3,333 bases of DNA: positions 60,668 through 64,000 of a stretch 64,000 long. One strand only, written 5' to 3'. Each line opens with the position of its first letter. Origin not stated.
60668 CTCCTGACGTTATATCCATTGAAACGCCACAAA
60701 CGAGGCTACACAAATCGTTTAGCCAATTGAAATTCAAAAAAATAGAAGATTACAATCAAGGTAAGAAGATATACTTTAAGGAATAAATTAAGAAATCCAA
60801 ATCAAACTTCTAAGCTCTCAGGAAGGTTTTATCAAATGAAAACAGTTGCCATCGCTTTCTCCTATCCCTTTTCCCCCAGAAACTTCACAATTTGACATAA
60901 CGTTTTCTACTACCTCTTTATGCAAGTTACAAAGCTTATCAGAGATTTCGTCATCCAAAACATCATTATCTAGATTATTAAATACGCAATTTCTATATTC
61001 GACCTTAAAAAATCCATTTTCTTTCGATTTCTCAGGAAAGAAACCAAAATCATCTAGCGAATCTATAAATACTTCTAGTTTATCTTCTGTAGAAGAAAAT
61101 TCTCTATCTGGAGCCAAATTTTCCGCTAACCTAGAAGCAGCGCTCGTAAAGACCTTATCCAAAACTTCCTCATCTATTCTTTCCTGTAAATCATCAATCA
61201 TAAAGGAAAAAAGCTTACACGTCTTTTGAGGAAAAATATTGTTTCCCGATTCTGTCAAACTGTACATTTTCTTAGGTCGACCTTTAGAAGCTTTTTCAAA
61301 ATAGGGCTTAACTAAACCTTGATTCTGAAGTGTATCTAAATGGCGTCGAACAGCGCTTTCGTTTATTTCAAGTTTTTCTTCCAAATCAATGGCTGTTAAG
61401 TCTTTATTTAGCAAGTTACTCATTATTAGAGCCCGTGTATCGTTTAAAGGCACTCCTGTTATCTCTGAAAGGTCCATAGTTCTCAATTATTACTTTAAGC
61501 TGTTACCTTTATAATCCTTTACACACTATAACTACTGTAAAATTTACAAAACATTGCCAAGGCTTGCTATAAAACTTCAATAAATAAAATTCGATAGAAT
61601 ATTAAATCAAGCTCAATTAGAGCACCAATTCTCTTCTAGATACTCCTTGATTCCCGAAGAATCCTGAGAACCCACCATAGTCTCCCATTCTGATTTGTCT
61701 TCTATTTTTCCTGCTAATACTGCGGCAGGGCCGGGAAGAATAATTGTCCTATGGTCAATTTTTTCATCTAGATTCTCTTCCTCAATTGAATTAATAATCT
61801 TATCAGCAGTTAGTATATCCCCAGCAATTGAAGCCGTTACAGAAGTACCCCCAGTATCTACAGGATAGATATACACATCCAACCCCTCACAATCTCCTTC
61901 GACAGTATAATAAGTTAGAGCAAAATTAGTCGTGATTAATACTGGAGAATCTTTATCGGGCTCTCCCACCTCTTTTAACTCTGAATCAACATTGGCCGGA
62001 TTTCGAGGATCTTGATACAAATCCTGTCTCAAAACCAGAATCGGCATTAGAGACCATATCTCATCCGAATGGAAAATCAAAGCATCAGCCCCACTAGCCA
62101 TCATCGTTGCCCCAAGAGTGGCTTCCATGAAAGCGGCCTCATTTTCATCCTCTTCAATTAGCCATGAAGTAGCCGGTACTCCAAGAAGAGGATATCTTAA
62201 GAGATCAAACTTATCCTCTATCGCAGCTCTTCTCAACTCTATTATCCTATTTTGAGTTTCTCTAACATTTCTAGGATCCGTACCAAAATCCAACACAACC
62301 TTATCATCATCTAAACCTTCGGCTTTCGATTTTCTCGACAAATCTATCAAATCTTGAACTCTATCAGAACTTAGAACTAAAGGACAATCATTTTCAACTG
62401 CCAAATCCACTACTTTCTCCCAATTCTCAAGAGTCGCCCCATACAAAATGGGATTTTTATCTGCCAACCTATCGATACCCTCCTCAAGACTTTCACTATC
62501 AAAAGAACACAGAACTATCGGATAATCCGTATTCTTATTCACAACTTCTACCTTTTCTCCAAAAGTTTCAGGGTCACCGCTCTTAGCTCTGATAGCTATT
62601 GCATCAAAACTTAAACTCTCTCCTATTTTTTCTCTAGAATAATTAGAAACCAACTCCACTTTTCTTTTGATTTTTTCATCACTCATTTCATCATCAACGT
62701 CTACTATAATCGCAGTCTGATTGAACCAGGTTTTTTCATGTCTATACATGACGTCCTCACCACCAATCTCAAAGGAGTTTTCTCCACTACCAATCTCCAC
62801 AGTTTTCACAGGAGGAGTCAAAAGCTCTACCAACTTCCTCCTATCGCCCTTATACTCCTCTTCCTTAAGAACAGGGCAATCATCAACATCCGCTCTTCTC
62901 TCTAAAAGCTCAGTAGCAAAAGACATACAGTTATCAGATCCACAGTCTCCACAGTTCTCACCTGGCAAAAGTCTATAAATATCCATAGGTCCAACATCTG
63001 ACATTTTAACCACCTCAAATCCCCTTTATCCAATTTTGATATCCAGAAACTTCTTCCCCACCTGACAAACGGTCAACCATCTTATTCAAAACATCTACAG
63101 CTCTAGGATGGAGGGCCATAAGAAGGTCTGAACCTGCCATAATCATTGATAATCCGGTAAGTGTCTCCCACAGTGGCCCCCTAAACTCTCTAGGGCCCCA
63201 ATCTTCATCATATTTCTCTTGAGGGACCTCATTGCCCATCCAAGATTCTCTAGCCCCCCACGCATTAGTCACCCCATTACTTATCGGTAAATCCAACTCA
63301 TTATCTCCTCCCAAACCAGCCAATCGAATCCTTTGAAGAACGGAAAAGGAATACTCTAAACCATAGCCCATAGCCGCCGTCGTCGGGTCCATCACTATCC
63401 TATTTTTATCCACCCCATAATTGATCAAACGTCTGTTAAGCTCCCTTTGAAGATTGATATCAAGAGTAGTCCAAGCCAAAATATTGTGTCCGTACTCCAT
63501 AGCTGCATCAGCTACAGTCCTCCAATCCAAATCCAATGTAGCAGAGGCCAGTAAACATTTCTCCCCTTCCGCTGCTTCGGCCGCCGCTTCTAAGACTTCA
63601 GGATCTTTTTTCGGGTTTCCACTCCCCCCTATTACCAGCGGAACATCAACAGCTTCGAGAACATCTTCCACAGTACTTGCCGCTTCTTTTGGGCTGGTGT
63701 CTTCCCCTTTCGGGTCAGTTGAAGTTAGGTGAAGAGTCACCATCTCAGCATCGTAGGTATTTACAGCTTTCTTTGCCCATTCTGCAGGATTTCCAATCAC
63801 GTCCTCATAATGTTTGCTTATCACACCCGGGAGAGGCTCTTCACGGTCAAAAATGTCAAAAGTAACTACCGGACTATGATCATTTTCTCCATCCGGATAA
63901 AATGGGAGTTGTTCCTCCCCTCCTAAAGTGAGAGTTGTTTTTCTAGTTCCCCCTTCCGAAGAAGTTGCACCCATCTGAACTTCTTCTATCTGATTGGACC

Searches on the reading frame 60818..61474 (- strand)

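Call 89: search_protein_families(library=pfam, proteins=[window:60818-61474:-], max_evalue=0.0001)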
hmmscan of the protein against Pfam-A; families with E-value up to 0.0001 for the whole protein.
window:60818-61474:- (218 aa): 4 families
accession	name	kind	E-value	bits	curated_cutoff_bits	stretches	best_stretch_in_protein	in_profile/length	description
PF01022.26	HTH_5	-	6.2e-10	39.2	22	1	12-56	2-46/47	Bacterial regulatory protein, arsR family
PF03551.20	PadR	-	5.9e-07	29.8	27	1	33-78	25-70/75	Transcriptional regulator PadR-like family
PF13601.12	HTH_34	-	6e-06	26.8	27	1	16-88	4-76/80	Winged helix DNA-binding domain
PF12802.13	MarR_2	-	3.3e-05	24.4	27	1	10-56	3-51/61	MarR family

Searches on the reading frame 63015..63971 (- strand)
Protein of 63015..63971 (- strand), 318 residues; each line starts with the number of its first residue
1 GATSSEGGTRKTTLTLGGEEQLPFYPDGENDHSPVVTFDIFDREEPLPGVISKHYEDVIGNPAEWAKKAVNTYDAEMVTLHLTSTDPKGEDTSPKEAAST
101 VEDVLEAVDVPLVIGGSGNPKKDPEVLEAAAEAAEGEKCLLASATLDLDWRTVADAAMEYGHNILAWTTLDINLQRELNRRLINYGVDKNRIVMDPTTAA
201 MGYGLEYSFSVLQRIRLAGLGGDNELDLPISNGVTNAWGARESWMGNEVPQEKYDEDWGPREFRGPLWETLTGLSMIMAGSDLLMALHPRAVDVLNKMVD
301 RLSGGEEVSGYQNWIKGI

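Call 89: search_protein_families(library=pfam, proteins=[window:63015-63971:-], max_evalue=0.0001)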
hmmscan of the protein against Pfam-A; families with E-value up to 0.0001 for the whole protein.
window:63015-63971:- (318 aa): 1 family
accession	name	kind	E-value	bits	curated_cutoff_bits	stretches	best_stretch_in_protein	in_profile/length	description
PF03599.22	CdhD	-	5.8e-67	226.6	24.8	1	8-245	5-227/387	CO dehydrogenase/acetyl-CoA synthase delta subunit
